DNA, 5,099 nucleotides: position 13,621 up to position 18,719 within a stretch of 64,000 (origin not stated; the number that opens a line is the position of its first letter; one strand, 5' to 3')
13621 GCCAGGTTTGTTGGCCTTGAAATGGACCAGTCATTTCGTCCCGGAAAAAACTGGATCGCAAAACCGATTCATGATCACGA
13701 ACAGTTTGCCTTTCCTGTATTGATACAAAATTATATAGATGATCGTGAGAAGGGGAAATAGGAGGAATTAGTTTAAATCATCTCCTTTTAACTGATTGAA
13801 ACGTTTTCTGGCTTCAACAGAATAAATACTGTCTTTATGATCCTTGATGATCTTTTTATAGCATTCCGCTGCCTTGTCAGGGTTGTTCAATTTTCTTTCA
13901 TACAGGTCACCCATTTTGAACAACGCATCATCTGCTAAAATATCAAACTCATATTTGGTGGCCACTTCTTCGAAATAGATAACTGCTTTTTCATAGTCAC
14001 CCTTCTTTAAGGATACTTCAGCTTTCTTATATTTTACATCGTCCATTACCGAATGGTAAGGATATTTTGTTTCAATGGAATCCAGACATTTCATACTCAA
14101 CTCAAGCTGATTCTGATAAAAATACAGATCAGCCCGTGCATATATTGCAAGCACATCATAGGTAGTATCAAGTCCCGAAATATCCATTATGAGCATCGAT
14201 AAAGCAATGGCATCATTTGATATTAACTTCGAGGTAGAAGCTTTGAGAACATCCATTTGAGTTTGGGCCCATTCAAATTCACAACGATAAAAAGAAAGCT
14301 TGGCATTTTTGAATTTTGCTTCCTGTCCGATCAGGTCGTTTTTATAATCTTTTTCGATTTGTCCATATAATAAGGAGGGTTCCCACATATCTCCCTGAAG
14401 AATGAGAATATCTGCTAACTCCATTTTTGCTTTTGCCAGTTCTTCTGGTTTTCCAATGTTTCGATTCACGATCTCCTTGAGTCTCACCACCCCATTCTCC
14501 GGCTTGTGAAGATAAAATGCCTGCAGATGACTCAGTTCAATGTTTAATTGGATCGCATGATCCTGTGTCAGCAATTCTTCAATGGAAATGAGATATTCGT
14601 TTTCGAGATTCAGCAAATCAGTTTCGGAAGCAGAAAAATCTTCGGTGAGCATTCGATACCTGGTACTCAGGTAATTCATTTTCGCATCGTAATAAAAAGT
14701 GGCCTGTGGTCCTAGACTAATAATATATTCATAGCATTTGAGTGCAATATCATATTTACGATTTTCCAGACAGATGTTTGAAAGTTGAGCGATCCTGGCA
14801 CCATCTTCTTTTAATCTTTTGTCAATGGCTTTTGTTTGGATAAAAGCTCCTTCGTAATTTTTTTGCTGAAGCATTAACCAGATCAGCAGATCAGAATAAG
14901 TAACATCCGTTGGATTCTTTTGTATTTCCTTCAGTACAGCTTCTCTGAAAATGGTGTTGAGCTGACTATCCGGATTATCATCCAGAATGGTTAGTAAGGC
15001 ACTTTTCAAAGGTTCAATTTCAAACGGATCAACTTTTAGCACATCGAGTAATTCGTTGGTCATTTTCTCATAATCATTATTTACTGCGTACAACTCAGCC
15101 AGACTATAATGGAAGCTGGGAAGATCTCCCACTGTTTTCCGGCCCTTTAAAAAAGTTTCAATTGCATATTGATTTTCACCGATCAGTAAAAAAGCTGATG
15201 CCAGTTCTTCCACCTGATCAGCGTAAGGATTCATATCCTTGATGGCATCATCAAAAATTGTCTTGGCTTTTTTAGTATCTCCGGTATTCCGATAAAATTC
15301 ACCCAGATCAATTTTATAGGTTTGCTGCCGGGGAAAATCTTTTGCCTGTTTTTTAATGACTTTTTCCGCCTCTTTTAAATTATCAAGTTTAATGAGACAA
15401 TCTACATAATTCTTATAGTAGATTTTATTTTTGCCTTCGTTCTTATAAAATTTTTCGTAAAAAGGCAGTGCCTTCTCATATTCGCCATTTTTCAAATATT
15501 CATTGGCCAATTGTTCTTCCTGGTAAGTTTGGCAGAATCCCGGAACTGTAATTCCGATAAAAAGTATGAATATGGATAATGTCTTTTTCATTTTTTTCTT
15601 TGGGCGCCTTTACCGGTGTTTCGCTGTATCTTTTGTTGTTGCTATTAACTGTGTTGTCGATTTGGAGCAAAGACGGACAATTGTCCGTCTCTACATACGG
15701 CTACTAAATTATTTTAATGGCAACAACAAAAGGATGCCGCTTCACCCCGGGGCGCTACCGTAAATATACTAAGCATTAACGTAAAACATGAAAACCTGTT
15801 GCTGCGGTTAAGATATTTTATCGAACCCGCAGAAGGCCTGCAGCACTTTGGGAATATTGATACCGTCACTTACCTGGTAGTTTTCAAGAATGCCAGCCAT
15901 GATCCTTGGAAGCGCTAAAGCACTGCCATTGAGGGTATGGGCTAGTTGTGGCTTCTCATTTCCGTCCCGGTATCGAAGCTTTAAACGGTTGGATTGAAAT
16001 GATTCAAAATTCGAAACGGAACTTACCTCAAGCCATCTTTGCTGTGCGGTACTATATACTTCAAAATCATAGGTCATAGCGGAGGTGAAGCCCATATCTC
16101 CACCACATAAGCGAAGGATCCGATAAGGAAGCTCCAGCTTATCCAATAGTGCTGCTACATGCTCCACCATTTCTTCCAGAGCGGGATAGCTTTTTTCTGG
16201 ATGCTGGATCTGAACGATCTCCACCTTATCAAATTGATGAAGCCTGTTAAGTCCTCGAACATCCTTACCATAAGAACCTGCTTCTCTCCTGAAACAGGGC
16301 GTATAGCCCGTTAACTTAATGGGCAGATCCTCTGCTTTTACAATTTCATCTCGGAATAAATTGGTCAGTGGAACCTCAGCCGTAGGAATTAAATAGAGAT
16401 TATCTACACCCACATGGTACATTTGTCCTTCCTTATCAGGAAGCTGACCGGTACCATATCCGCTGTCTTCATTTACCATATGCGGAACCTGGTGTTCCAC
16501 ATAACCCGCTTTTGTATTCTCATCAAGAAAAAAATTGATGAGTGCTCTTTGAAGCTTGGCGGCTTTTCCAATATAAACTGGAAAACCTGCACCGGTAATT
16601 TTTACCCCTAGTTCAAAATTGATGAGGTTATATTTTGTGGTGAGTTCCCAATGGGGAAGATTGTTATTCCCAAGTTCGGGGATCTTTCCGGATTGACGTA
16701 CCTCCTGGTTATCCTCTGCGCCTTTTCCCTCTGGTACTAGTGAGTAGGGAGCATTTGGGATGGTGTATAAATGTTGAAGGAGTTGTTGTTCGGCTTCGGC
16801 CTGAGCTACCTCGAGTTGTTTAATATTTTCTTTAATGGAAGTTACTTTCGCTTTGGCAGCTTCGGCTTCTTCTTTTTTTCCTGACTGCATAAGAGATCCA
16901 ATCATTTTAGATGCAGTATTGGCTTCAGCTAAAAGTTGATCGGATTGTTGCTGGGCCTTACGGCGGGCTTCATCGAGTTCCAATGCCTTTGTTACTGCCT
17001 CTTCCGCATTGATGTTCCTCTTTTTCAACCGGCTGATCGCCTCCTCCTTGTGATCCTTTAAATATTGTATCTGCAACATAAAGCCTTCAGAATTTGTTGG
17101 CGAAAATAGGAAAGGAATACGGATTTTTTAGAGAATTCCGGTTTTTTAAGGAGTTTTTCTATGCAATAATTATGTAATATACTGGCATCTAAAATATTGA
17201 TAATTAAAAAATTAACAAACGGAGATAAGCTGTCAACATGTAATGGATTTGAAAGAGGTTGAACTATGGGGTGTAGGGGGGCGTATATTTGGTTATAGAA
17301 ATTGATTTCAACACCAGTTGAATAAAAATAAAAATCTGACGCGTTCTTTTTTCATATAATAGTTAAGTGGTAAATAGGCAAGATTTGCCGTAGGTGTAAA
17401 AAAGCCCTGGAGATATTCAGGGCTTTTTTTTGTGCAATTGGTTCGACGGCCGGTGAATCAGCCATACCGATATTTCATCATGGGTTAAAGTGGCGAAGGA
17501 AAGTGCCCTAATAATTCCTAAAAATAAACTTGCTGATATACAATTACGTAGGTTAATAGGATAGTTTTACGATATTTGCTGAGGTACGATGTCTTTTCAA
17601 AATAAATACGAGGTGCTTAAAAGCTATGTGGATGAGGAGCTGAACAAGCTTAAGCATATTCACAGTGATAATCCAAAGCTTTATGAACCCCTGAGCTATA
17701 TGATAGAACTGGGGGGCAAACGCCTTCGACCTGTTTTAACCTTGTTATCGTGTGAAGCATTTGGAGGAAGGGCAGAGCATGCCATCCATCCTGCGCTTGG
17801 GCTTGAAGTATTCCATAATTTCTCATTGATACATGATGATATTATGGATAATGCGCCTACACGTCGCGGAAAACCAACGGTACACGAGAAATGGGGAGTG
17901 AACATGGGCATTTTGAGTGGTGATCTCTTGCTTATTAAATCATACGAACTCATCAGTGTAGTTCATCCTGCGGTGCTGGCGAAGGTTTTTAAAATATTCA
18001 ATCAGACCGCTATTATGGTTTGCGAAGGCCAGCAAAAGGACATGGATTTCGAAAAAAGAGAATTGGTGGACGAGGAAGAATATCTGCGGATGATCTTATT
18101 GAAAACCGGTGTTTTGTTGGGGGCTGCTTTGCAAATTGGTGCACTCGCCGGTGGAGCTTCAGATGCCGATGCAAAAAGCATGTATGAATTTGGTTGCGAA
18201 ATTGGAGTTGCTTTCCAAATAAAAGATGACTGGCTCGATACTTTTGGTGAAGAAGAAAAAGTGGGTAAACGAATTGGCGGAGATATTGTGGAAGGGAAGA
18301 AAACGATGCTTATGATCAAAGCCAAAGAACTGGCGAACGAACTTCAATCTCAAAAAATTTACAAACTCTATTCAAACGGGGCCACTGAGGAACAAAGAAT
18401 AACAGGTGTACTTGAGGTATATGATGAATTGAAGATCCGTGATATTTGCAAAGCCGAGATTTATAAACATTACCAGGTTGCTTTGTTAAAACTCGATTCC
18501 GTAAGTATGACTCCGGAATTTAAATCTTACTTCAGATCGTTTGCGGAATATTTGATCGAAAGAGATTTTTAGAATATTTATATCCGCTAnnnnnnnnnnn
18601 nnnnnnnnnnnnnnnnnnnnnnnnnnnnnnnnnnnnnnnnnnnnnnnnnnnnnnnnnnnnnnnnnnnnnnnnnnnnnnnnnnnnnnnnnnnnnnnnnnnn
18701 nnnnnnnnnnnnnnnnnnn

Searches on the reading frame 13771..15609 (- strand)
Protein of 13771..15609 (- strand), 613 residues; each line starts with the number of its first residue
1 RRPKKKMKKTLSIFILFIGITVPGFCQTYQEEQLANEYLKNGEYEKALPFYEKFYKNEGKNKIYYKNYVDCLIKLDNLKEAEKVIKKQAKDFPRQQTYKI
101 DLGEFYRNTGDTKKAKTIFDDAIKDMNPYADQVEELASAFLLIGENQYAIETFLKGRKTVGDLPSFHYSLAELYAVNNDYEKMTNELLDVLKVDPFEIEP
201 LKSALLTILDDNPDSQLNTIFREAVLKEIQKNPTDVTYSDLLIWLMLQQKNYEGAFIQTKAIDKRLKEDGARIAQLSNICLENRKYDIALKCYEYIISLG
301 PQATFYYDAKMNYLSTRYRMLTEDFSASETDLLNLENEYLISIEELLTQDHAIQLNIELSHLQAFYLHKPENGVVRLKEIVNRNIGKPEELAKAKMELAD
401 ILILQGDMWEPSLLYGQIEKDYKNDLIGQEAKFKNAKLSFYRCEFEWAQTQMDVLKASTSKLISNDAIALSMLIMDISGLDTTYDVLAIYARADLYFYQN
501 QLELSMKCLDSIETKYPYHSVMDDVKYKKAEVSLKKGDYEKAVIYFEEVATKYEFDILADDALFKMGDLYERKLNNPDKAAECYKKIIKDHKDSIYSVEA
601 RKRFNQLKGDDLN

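Call 31: search_protein_families(library=pfam, proteins=[window:13771-15609:-], max_evalue=0.00001)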
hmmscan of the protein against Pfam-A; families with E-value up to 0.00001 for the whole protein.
window:13771-15609:- (613 aa): 9 families
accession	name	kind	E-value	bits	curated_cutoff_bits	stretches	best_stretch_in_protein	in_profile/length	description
PF13428.12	TPR_14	-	7.3e-20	69.9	23.5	0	33-70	6-43/44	Tetratricopeptide repeat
PF07719.23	TPR_2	-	1.3e-17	62.8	27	0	33-56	6-29/34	Tetratricopeptide repeat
PF13181.12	TPR_8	-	1.1e-15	56.8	25.7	0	561-589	2-29/34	Tetratricopeptide repeat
PF13174.12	TPR_6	-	1.1e-14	54.4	26.3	1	561-594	1-33/33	Tetratricopeptide repeat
PF13432.12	TPR_16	-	1.9e-14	54.2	32.7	0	34-87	3-56/65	Tetratricopeptide repeat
PF14559.12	TPR_19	-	1.8e-13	51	25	0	39-98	2-61/68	Tetratricopeptide repeat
PF00515.34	TPR_1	-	1e-11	44.6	27.8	0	34-53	7-26/34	Tetratricopeptide repeat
PF13176.12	TPR_7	-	1.4e-10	40.8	27.9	0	33-53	4-24/36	Tetratricopeptide repeat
PF13424.12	TPR_12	-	4.8e-09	36.7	30.1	0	528-588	8-72/77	Tetratricopeptide repeat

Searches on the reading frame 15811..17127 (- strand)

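Call 23: search_protein_families(library=pfam, proteins=[window:15811-17127:-], max_evalue=0.01)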
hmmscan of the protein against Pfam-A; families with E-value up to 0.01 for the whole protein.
window:15811-17127:- (439 aa): 3 families
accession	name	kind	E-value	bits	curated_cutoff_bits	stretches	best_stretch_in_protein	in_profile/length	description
PF00587.30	tRNA-synt_2b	-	3.3e-38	132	29.3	1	242-417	9-179/179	tRNA synthetase class II core domain (G, H, P, S and T)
PF02403.27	Seryl_tRNA_N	-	3.3e-20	72.8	28.2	1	17-127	1-108/108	Seryl-tRNA synthetase N-terminal domain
PF15133.11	TASL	-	0.0041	17.4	27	1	13-103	3-92/300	TLR adaptor interacting with SLC15A4 on the lysosome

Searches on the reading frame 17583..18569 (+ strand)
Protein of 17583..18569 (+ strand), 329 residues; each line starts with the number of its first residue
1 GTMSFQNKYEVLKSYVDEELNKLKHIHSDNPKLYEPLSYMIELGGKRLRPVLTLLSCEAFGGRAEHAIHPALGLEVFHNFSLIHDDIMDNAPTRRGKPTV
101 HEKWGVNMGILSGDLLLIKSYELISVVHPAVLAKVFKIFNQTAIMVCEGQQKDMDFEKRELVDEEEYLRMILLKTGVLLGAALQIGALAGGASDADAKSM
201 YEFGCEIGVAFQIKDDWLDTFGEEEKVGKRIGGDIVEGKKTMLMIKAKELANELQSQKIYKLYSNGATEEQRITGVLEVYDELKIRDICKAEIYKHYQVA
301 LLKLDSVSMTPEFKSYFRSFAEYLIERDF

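Call 31: search_protein_families(library=pfam, proteins=[window:17583-18569:+], max_evalue=0.00001)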
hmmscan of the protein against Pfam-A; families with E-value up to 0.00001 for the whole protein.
window:17583-18569:+ (329 aa): 1 family
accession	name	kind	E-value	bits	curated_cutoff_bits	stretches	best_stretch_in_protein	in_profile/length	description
PF00348.22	polyprenyl_synt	-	5.1e-74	249.1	27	1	31-278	2-249/251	Polyprenyl synthetase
